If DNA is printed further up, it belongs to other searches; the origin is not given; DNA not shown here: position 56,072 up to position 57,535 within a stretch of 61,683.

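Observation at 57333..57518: Putative precursor core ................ shares residue types with darobactin/cyclophane-type cores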

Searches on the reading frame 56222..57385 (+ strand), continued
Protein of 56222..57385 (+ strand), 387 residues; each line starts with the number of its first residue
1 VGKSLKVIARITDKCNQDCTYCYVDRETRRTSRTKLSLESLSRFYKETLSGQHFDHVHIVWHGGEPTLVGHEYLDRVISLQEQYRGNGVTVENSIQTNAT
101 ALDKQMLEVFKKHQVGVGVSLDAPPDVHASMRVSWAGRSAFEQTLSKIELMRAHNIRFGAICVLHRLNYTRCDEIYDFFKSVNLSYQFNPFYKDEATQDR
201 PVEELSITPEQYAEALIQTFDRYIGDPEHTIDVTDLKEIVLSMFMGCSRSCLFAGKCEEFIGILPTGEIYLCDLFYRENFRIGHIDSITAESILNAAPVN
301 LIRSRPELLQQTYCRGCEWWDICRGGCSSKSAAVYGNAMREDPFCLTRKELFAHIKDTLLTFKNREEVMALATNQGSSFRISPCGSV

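Call 21: find_related_loci(query=A1, collection=genome_contigs, flank=3000)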
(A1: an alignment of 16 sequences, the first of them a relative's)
Query A1 (387 aa) in genome_contigs; peptide patterns used: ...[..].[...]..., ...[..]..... (x = any residue, [..] = any of these).
117 stretches matched a pattern; 26 encode a relative of the query (tblastn E <= 1e-3); 26 distinct loci.
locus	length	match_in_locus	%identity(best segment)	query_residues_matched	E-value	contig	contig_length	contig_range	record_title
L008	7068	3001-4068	30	4-356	5e-47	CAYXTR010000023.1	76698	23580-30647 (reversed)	MAG TPA_asm: uncultured Planctomycetales bacterium isolate SRP141376_co5_25 genome assembly, contig: NODE_666_length_766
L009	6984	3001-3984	28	7-333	5e-41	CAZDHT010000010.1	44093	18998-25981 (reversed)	MAG TPA_asm: uncultured Planctomycetota bacterium isolate binchicken_co89_634 genome assembly, contig: NODE_1089_length_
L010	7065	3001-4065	27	7-360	2e-33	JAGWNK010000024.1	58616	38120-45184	MAG: Alphaproteobacteria bacterium isolate REEB230 contig-150_728, whole genome shotgun sequence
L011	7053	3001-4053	28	7-352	2e-32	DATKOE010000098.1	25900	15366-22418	MAG TPA_asm: Rhizomicrobium sp. isolate SMAG_U14756 k141_5141309, whole genome shotgun sequence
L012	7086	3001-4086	26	12-374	1e-26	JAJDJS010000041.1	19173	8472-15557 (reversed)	Desulfosarcina sp. OttesenSCG-928-A07 AH-928-A07_NODE_41, whole genome shotgun sequence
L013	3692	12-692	25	132-359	7e-20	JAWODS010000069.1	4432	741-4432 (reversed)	MAG: Armatimonadota bacterium isolate BLK5-2.bin.37 k191_1789652, whole genome shotgun sequence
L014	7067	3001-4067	23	15-376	1e-25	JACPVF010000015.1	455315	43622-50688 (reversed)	MAG: Chloroflexi bacterium isolate NC_groundwater_777_Ag_S2p5_58_39 JBCH_GD18_4_SO25_S179_scaffold_639205, whole genome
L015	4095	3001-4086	24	6-380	6e-15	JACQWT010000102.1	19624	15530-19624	MAG: Deltaproteobacteria bacterium isolate NC_groundwater_1496_Pr4_B-0.1um_72_3 SR1-18-B1_scaffold_28175, whole genome s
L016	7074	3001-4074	22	8-360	1e-13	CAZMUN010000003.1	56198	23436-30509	MAG TPA_asm: uncultured archaeon isolate SRP141376_co2_350 genome assembly, contig: NODE_1415_length_56198_cov_6.056801,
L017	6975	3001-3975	23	7-352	2e-13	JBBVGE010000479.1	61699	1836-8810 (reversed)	Clostridium perfringens strain s008 NODE_18_length_61699_cov_92.6743_ID_10889, whole genome shotgun sequence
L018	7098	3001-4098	21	8-369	7e-13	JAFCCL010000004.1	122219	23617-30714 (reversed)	MAG: Candidatus Iainarchaeum archaeon isolate AB_3033_Bin_170 AB_3033_Bin_170_scaffold_55, whole genome shotgun sequence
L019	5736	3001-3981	23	7-347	2e-12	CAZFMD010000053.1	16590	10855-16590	MAG TPA_asm: uncultured Spirochaetaceae bacterium isolate binchicken_co334_238 genome assembly, contig: NODE_6055_length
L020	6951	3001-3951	23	5-344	1e-11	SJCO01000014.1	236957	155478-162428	Puteibacter caeruleilacunae strain JC036 scaffold_13, whole genome shotgun sequence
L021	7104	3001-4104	21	2-365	9e-11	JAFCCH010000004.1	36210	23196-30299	MAG: Thaumarchaeota archaeon isolate AB_1215_Bin_64 AB_1215_Bin_64.fna_scaffold_1353, whole genome shotgun sequence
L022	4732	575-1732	21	2-369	5e-10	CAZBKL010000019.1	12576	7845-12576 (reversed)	MAG TPA_asm: uncultured archaeon isolate binchicken_co91_465 genome assembly, contig: NODE_6048_length_12576_cov_4.96821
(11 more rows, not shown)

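Call 22: find_related_loci(query=A1, collection=metagenome_contigs, flank=3000)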
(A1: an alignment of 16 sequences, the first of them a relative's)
Query A1 (387 aa) in metagenome_contigs; peptide patterns used: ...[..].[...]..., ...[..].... (x = any residue, [..] = any of these).
600 stretches matched a pattern (row limit reached: there are more); 251 encode a relative of the query (tblastn E <= 1e-3); the best 80 are kept; 80 distinct loci.
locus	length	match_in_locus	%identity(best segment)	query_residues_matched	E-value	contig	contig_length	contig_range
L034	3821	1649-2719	54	3-359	1e-137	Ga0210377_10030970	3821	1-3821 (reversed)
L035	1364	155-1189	29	7-352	5e-49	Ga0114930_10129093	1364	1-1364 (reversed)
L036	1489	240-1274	28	7-352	2e-46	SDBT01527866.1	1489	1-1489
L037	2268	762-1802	27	7-354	9e-45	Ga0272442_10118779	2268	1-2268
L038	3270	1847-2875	29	7-354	5e-44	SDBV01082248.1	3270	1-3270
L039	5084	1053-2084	27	14-327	2e-40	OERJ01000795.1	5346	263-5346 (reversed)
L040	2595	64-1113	25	7-354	1e-40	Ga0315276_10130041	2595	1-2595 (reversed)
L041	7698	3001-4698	27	2-379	6e-38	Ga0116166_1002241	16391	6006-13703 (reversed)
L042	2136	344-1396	26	7-352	5e-36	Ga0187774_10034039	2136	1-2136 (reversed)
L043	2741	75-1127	27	7-352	3e-33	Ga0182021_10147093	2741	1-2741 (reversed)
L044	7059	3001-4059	26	3-351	1e-31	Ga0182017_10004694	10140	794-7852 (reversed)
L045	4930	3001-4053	26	7-352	1e-30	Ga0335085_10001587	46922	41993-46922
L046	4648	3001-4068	26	1-359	1e-21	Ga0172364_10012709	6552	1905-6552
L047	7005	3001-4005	26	2-317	1e-20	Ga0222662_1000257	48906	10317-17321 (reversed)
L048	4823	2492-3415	26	4-328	3e-20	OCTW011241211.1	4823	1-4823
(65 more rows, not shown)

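Call 23: find_encoding_contigs(protein=P0010, flank=3000, max_places=1)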
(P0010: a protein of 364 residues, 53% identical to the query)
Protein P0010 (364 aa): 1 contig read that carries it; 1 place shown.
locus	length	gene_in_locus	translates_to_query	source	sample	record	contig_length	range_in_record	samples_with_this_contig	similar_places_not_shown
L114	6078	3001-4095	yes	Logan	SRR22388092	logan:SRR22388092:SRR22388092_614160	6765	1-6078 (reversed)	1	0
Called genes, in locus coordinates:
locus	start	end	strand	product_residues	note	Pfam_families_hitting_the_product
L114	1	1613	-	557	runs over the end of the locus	PF00512:HisKA, PF02518:HATPase_c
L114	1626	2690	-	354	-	PF00881:Nitroreductase (weak), PF14512:TM1586_NiRdase (faint)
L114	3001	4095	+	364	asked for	PF04055:Radical_SAM, PF13186:SPASM (weak)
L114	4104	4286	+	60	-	-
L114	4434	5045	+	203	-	-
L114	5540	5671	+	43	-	-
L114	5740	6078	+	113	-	?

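Call 24: find_encoding_contigs(protein=P0012, flank=3000, max_places=1)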
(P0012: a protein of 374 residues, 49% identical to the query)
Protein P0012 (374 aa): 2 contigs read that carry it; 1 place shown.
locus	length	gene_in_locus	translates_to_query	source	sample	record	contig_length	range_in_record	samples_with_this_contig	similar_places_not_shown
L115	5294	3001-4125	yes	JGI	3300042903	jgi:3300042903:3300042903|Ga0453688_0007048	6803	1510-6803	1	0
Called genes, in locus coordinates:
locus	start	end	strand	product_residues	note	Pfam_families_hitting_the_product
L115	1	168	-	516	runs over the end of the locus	PF00133:tRNA-synt_1, PF01406:tRNA-synt_1e, PF09334:tRNA-synt_1g, PF08264:Anticodon_1 (faint), PF09334:tRNA-synt_1g, PF00133:tRNA-synt_1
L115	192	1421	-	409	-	PF01566:Nramp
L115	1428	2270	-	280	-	PF00398:RrnaAD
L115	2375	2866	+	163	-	PF00665:rve, PF13683:rve_3 (weak)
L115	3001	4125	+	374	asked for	PF04055:Radical_SAM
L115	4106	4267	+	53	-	-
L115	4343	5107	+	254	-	-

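Call 25: find_encoding_contigs(protein=P0013, flank=3000, max_places=1)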
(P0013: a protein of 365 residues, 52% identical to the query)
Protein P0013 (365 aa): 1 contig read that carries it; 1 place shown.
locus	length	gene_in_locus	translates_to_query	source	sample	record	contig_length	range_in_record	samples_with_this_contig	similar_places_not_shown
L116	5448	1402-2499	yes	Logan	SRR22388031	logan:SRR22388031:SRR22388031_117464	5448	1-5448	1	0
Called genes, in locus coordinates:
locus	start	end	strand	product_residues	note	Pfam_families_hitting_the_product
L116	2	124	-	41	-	?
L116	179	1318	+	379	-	PF13742:tRNA_anti_2, PF02601:Exonuc_VII_L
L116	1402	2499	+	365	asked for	PF04055:Radical_SAM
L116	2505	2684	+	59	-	-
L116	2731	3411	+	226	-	-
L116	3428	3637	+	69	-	PF02609:Exonuc_VII_S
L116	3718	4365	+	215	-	-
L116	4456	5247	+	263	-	PF01996:F420_ligase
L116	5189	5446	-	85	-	?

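Call 26: find_encoding_contigs(protein=P0015, flank=3000, max_places=1)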
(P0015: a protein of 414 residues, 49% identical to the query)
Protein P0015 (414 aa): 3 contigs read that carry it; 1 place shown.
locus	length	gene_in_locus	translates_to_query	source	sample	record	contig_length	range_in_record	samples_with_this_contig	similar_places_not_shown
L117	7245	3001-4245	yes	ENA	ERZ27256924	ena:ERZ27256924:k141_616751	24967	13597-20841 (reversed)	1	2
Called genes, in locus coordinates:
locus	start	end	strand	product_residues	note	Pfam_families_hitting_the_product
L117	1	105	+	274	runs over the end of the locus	-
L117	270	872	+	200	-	PF12705:PDDEXK_1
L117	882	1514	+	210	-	-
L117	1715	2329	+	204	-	-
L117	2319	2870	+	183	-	-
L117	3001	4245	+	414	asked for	PF04055:Radical_SAM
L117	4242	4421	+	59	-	-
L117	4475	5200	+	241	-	-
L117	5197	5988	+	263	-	-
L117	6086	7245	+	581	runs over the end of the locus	PF00664:ABC_membrane (weak), PF00005:ABC_tran, PF13304:AAA_21 (faint)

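Call 27: find_encoding_contigs(protein=P0016, flank=3000, max_places=1)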
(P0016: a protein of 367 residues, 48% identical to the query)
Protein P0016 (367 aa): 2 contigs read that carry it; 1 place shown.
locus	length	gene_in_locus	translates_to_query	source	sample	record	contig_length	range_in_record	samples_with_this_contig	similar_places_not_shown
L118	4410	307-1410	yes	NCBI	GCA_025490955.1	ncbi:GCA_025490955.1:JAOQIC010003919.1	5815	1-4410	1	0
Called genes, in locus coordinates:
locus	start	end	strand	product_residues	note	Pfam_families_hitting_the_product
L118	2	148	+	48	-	?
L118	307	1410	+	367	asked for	PF04055:Radical_SAM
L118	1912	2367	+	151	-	-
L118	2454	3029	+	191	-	-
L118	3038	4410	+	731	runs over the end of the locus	PF25788:Ig_Rha78A_N (weak), PF00801:PKD (weak), PF18911:PKD_4 (weak)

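Call 30: search_solved_structures(query=window:56222-57385:+, max_evalue=0.00001)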
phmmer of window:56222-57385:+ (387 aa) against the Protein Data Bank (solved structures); distinct sequences matched with E-value up to 0.00001: 5.
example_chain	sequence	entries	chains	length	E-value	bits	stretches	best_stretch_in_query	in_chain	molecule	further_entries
4k36_A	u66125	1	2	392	8.6e-39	136.7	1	11-364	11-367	Anaerobic sulfatase-maturating enzyme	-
4k37_A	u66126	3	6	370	1e-38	136.5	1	11-362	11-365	Anaerobic sulfatase-maturating enzyme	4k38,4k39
9gm3_A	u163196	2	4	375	2.2e-19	72.8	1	8-359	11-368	ChlB radical SAM domain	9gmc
5wgg_A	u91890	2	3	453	8.8e-10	41.2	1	9-331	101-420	Radical SAM domain protein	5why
8vpo_A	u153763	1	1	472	3.1e-07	32.8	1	2-200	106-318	Radical SAM core domain-containing protein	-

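Call 46: list_cluster_members(proteins=[P0004, P0016, P0003, P0012, P0011, P0015, P0002])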
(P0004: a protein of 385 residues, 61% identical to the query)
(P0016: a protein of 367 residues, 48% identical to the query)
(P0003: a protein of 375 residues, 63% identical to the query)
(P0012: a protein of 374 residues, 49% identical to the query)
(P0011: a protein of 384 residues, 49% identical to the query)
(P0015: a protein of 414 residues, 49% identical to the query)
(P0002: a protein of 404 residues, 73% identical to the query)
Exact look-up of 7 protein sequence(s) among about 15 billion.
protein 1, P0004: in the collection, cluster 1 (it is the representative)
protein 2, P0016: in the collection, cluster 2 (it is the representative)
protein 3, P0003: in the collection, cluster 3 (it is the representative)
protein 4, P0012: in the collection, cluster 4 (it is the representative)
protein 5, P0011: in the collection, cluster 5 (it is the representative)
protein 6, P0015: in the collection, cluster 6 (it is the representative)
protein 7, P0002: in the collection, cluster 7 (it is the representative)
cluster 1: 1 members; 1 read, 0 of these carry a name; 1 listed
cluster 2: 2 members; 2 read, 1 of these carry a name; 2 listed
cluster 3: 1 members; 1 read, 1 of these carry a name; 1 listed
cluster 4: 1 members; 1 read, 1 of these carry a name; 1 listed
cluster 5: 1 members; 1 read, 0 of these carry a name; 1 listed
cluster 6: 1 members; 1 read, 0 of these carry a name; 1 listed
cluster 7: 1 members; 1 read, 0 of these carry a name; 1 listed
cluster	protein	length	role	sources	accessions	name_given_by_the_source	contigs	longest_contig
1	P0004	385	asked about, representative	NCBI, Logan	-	-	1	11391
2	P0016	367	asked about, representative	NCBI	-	-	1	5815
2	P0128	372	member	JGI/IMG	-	uncharacterized protein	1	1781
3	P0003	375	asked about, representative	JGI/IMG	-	uncharacterized protein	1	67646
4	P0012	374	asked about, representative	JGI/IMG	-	uncharacterized protein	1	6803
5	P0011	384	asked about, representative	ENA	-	-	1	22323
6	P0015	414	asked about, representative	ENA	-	-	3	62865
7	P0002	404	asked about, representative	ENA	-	-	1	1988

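Call 57: search_protein_families(library=ncbifam, alignment_id=A1, max_evalue=1e-30)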
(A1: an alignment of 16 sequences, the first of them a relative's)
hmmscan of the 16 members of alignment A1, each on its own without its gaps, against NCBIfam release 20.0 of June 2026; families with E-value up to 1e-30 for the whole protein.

A. member 1, P0001 (387 aa): 12 families
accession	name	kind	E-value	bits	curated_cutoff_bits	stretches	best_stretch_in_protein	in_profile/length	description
TIGR03942.1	sulfatase_rSAM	equivalog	3.8e-73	246.6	349.45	1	11-362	7-360/363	anaerobic sulfatase maturase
NF041298.1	rSAM_mat_DynA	equivalog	1.7e-69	234.5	450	1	10-359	6-353/356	dynobactin maturation radical SAM/SPASM protein DynA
NF041300.1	rSAM_mat_DarW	exception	4.2e-49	167.5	650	1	3-370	39-409/415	radical SAM/SPASM peptide maturase DarW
NF010321.0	PRK13758.1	equivalog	7.6e-47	160.2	441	1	8-356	8-359/370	anaerobic sulfatase-maturase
NF038005.1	rSAM_mat_DarE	equivalog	6.3e-44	150.4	650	1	4-358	73-431/432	darobactin maturation radical SAM/SPASM protein DarE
NF041707.1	rSAM_YhhB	equivalog_domain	7.6e-43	146.8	445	1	7-360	4-366/369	cyclophane-forming radical SAM/SPASM peptide maturase YhhB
TIGR04083.1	rSAM_pep_methan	hypoth_equivalog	7.4e-41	140.3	300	1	12-360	7-344/376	TIGR04083 family peptide-modifying radical SAM enzyme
NF041718.1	rSAM_phane_AMC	equivalog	3.8e-40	138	425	1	7-185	8-181/362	cyclophane-forming radical SAM peptide maturase AmcB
NF010308.0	PRK13745.1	equivalog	3.6e-38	131.6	484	1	11-358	20-384/412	anaerobic sulfatase-maturation protein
TIGR04163.1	rSAM_cobopep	equivalog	1.3e-35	123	375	1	11-351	70-411/428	peptide-modifying radical SAM enzyme CbpB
TIGR04261.1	rSAM_GlyRichRpt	subfamily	4.2e-35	121.4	310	1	12-239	4-232/363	cyclophane-forming radical SAM/SPASM peptide maturase GrrM/OscB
TIGR04269.1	SAM_SPASM_FxsB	subfamily_domain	6.2e-32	111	370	1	7-330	4-336/363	FxsB family cyclophane-forming radical SAM/SPASM peptide maturase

B. families by the number of members that match (of 16 scanned): 15 families
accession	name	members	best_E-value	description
TIGR03942.1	sulfatase_rSAM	16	1.6e-73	anaerobic sulfatase maturase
NF041298.1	rSAM_mat_DynA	16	7.7e-70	dynobactin maturation radical SAM/SPASM protein DynA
NF041300.1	rSAM_mat_DarW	16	1e-54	radical SAM/SPASM peptide maturase DarW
NF010321.0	PRK13758.1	16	1.5e-54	anaerobic sulfatase-maturase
TIGR04083.1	rSAM_pep_methan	16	1.8e-48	TIGR04083 family peptide-modifying radical SAM enzyme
NF041707.1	rSAM_YhhB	16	7.3e-46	cyclophane-forming radical SAM/SPASM peptide maturase YhhB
NF038005.1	rSAM_mat_DarE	16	7.2e-45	darobactin maturation radical SAM/SPASM protein DarE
NF041718.1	rSAM_phane_AMC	16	5.4e-42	cyclophane-forming radical SAM peptide maturase AmcB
TIGR04261.1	rSAM_GlyRichRpt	15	3.2e-45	cyclophane-forming radical SAM/SPASM peptide maturase GrrM/OscB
NF010308.0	PRK13745.1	15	4.2e-45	anaerobic sulfatase-maturation protein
TIGR04163.1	rSAM_cobopep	15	3.3e-42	peptide-modifying radical SAM enzyme CbpB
TIGR04269.1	SAM_SPASM_FxsB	4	7.9e-36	FxsB family cyclophane-forming radical SAM/SPASM peptide maturase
TIGR04496.1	rSAM_XyeB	2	1.8e-32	cyclophane-forming radical SAM/SPASM peptide maturase XyeB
NF047865.1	rSAM_PapB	1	2.8e-31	PapB family radical SAM/SPASM ranthipeptide maturase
TIGR03906.1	quino_hemo_SAM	1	4.1e-31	quinohemoprotein amine dehydrogenase maturation protein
